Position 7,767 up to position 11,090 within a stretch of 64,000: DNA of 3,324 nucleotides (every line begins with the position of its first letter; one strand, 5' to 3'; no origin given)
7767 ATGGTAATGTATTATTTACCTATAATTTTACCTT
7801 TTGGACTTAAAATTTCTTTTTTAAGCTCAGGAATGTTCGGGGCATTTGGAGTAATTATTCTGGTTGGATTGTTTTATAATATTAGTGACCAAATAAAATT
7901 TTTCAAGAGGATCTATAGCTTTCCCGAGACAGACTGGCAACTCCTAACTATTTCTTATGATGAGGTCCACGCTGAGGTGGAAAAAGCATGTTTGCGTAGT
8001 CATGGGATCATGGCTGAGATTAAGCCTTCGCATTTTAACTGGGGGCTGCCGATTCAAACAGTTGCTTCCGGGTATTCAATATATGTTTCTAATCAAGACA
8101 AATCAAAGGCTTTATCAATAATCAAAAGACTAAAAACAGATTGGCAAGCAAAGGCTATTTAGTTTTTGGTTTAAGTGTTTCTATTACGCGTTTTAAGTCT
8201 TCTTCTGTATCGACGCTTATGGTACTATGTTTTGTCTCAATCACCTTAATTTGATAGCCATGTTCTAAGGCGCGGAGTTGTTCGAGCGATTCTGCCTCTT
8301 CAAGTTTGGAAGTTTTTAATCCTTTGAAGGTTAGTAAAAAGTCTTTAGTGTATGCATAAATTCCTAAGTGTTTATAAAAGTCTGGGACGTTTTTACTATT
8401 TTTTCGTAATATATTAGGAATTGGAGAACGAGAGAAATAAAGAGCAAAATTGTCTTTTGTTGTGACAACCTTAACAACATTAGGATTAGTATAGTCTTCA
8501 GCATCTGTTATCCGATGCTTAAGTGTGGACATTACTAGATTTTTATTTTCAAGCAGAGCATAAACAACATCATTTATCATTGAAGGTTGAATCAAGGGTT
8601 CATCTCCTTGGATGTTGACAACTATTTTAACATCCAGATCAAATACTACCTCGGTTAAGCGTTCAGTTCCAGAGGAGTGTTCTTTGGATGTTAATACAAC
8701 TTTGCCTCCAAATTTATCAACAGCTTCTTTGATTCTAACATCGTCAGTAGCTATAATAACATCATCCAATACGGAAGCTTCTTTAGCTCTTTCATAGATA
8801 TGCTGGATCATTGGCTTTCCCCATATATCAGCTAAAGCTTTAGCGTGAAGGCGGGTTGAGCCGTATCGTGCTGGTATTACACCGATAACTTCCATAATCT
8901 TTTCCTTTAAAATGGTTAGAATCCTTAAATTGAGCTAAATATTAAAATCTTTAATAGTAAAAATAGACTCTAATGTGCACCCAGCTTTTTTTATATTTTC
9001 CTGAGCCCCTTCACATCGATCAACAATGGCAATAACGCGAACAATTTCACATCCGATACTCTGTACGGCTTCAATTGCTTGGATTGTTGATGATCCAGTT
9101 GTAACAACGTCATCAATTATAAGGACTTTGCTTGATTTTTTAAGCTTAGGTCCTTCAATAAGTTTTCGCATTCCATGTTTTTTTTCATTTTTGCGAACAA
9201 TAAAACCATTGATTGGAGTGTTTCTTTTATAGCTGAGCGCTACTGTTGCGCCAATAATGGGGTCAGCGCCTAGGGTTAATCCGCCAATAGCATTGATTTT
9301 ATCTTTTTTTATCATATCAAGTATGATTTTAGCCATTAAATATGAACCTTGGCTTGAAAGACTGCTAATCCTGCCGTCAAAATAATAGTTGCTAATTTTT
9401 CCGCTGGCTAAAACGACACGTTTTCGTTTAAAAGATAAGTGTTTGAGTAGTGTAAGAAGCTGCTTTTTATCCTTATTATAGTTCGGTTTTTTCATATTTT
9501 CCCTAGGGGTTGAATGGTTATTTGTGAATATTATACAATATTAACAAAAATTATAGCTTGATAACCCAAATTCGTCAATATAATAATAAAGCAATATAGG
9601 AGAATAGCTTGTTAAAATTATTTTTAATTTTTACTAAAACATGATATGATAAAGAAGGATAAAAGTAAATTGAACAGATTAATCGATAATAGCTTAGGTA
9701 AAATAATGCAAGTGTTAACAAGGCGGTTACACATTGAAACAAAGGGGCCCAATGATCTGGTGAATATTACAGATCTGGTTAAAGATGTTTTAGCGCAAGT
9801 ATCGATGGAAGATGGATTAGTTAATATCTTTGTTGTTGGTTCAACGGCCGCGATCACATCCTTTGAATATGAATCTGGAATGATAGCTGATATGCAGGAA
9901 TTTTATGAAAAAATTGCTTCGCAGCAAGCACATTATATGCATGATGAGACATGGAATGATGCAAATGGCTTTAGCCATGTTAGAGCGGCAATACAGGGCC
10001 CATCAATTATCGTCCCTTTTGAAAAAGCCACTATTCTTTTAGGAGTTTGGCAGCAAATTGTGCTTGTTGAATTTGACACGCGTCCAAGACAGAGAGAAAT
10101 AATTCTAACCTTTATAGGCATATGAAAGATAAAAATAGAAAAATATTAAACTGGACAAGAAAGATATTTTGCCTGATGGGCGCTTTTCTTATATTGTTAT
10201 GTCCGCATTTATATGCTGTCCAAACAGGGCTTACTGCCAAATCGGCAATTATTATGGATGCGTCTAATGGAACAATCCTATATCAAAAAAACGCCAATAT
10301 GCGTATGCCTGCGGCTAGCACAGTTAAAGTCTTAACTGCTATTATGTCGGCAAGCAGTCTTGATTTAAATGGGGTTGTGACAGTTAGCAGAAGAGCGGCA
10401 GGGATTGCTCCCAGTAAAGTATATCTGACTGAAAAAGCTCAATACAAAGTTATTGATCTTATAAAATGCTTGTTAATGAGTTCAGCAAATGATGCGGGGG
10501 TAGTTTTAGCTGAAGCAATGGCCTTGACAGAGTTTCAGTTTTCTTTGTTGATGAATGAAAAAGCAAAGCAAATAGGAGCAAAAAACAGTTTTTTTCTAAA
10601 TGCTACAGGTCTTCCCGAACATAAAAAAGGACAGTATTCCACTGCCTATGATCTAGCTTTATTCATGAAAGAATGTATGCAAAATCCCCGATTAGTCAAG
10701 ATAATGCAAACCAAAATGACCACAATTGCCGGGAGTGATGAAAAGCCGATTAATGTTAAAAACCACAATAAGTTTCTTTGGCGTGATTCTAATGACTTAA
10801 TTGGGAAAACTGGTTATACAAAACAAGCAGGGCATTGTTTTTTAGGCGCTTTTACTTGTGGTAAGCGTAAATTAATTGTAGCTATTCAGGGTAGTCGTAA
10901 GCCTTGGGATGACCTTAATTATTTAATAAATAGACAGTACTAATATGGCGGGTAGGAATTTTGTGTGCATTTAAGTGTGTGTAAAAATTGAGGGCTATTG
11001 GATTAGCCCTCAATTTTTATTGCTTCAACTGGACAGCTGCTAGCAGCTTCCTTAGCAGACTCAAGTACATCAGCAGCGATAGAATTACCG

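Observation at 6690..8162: Stand-alone SecY-like translocon paralog fused to a DUF2007-like cytoplasmic domain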

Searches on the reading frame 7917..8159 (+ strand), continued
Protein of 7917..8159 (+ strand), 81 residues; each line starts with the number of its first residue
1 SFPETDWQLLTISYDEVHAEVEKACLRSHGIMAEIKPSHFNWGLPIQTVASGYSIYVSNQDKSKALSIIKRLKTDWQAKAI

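Call 75: search_protein_families(library=pfam, proteins=[P0233, P0235, P0238, P0228, P0237, P0210, P0219, P0225, P0234, P0236], max_evalue=0.01)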
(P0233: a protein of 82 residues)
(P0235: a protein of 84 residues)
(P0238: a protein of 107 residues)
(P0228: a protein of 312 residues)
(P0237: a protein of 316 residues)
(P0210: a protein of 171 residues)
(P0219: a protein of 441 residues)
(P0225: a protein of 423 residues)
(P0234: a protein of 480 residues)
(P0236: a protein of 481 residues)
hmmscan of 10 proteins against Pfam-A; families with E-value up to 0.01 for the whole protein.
P0233 (82 aa): 1 family
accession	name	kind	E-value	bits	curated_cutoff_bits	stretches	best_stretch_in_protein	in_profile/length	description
PF09413.15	DUF2007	-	3.1e-07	30.9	25.7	1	13-75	2-63/66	Putative prokaryotic signal transducing protein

P0235 (84 aa): 1 family
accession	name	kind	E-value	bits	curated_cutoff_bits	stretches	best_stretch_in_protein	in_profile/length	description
PF09413.15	DUF2007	-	1.3e-06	28.9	25.7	1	10-70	6-64/66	Putative prokaryotic signal transducing protein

P0238 (107 aa): 2 families
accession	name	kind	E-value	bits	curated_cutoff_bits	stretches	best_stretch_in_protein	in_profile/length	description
PF09413.15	DUF2007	-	9.6e-07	29.3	25.7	1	15-77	4-64/66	Putative prokaryotic signal transducing protein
PF13248.11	Zn_ribbon_3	-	0.0075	16.1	27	0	81-104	1-24/26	zinc-ribbon domain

P0228 (312 aa): 2 families
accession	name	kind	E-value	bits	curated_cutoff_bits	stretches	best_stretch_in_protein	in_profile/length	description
PF09413.15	DUF2007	-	1.4e-17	64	25.7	1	3-63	1-65/66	Putative prokaryotic signal transducing protein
PF05036.18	SPOR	-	0.00029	21.5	21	0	194-247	6-63/76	SPOR domain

P0237 (316 aa): 1 family
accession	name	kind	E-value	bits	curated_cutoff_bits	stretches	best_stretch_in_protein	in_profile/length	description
PF09413.15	DUF2007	-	1.3e-17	64.1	25.7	2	252-312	1-65/66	Putative prokaryotic signal transducing protein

P0210 (171 aa): 0 families

P0219 (441 aa): 1 family
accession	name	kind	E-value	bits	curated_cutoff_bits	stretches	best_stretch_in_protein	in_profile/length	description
PF00344.25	SecY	-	1e-15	58.4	32.2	1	55-353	6-305/306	SecY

P0225 (423 aa): 1 family
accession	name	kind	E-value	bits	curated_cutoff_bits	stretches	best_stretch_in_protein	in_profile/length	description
PF00344.25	SecY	-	4.3e-23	82.6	32.2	1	10-308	2-286/306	SecY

P0234 (480 aa): 1 family
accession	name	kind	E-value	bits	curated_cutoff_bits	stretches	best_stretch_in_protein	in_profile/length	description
PF00344.25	SecY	-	2.4e-23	83.4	32.2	1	98-338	2-231/306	SecY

P0236 (481 aa): 5 families
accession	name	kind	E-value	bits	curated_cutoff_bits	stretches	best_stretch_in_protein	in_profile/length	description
PF22392.1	Cmr7b-like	-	8.2e-06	26.2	26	0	204-240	57-93/184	Cmr7b-like, BtrG-like domain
PF06159.19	TRAPPC13_N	-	0.00013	22.6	25.3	0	72-98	51-79/159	Trafficking protein particle complex subunit 13, N-terminal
PF20203.3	DUF6565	-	0.0005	20.8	24.5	0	193-224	33-64/86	Domain of unknown function (DUF6565)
PF25401.1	PH_27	-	0.0019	18.9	27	0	153-182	27-56/110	Kinetoplastid PH-like domain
PF16650.10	SPEG_u2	-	0.0043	17.7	33.1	0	250-262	15-27/57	Unstructured region on SPEG complex protein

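Call 79: fold_search(model_id=the predicted structure, library=pdb)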
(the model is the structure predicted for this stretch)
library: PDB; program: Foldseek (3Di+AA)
matches with E <= 10: 634; with E <= 0.001: 0
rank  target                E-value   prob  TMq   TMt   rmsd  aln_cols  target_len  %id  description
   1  4w4m_A                3.9e-03  1.00  0.63  0.83   2.6        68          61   25  Crystal structure of PrgK 19-92 (released 2014-10-29)
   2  4w4m_N                4.9e-03  1.00  0.63  0.80   2.6        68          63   25  Crystal structure of PrgK 19-92 (released 2014-10-29)
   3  4w4m_H                6.7e-03  1.00  0.63  0.79   2.6        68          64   25  Crystal structure of PrgK 19-92 (released 2014-10-29)
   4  4w4m_C                8.6e-03  1.00  0.68  0.87   1.2        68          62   26  Crystal structure of PrgK 19-92 (released 2014-10-29)
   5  8axn_a                1.3e-02  1.00  0.63  0.29   2.7        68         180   15  Inner membrane ring and secretin N0 N1 domains of the type 3 secretion system of Shigella flexneri (released 2023-03-01)
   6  3j6d_Y                3.0e-02  1.00  0.57  0.33   8.4        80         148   26  Model of the PrgH-PrgK periplasmic rings (released 2015-01-14)
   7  1yj7_D                4.4e-02  1.00  0.61  0.32   1.6        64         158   16  Crystal structure of enteropathogenic E.coli (EPEC) type III secretion system protein EscJ (released 2005-06-07)
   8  6rwx_a                5.6e-02  1.00  0.60  0.29   3.0        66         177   17  Periplasmic inner membrane ring of the Shigella type 3 secretion system (released 2020-02-12)
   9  1yj7_B                5.9e-02  1.00  0.61  0.33   1.6        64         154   16  Crystal structure of enteropathogenic E.coli (EPEC) type III secretion system protein EscJ (released 2005-06-07)
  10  1yj7_A                6.7e-02  1.00  0.56  0.31   3.0        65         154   17  Crystal structure of enteropathogenic E.coli (EPEC) type III secretion system protein EscJ (released 2005-06-07)
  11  5tcp_0                7.6e-02  1.00  0.65  0.29   1.3        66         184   27  Near-atomic resolution cryo-EM structure of the periplasmic domains of PrgH and PrgK (released 2016-12-21)
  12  1yj7_C                8.6e-02  1.00  0.62  0.34   1.3        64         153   16  Crystal structure of enteropathogenic E.coli (EPEC) type III secretion system protein EscJ (released 2005-06-07)
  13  2y9j_Y                1.1e-01  1.00  0.63  0.31   1.6        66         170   27  THREE-DIMENSIONAL MODEL OF SALMONELLA'S NEEDLE COMPLEX AT SUBNANOMETER RESOLUTION (released 2011-03-23)
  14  2hfv_MODEL_1_A        1.1e-01  0.99  0.59  0.50   4.4        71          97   15  Solution NMR Structure of Protein RPA1041 from Pseudomonas aeruginosa. Northeast Structural Genomics Consortiu (released 2006-07-25)
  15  3ab4_A                1.3e-01  0.96  0.51  0.14   5.0        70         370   18  Crystal structure of feedback inhibition resistant mutant of aspartate kinase from Corynebacterium glutamicum in compl (released 2010-06-23)
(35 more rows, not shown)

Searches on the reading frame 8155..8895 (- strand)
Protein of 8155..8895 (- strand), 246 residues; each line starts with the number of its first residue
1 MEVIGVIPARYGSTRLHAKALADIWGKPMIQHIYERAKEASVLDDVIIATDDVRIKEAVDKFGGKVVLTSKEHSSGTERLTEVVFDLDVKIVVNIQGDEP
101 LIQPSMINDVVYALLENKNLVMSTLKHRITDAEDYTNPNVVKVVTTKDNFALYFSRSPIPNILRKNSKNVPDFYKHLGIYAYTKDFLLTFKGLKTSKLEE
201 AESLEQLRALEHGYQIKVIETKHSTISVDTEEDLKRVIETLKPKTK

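Call 35: search_protein_families(library=pfam, proteins=[window:8155-8895:-], max_evalue=0.001)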
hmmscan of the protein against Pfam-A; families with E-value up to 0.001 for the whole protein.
window:8155-8895:- (246 aa): 3 families
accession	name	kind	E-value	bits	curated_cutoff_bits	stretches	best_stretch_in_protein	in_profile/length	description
PF02348.25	CTP_transf_3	-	9.6e-61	205.8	22.6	1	4-215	1-216/217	Cytidylyltransferase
PF12804.13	NTP_transf_3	-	1.4e-08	35.6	27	1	13-122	14-120/160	MobA-like NTP transferase domain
PF01128.25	IspD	-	0.00072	19.8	27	0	6-157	4-157/221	2-C-methyl-D-erythritol 4-phosphate cytidylyltransferase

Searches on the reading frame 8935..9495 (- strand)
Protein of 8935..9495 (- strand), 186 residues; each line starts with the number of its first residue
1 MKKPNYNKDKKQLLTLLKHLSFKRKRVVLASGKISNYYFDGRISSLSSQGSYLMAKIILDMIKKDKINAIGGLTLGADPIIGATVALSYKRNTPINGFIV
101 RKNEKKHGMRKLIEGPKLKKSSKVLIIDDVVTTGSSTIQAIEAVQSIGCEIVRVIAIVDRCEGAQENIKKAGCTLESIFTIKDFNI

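Call 35: search_protein_families(library=pfam, proteins=[window:8935-9495:-], max_evalue=0.001)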
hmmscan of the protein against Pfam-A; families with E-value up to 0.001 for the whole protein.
window:8935-9495:- (186 aa): 3 families
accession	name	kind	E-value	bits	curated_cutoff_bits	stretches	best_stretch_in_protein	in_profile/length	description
PF00156.33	Pribosyltran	-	2.4e-09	37.1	26.3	1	114-171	80-137/158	Phosphoribosyl transferase domain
PF14681.12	UPRTase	-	1.3e-05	25.2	27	1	114-167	113-168/206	Uracil phosphoribosyltransferase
PF15609.12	PRTase_2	-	0.00056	19.9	28.8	1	118-167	116-167/188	Phosphoribosyl transferase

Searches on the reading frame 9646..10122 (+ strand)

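Call 35: search_protein_families(library=pfam, proteins=[window:9646-10122:+], max_evalue=0.001)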
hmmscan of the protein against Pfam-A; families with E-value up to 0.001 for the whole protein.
window:9646-10122:+ (159 aa): 1 family
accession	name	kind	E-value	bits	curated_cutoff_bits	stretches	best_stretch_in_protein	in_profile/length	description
PF01894.22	UPF0047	-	3.6e-28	98.5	27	1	40-155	1-116/117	Uncharacterised protein family UPF0047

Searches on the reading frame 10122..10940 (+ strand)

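Call 35: search_protein_families(library=pfam, proteins=[window:10122-10940:+], max_evalue=0.001)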
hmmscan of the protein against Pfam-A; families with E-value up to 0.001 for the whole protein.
window:10122-10940:+ (273 aa): 3 families
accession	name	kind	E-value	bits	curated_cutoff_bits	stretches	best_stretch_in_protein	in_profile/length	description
PF00768.25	Peptidase_S11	-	6.2e-48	163.8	27.6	1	36-256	9-235/239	D-alanyl-D-alanine carboxypeptidase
PF02113.21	Peptidase_S13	-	3.3e-06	26.6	22.8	1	38-83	16-62/444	D-Ala-D-Ala carboxypeptidase 3 (S13) family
PF13354.11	Beta-lactamase2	-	0.00075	19.3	22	1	44-187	4-148/214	Beta-lactamase enzyme family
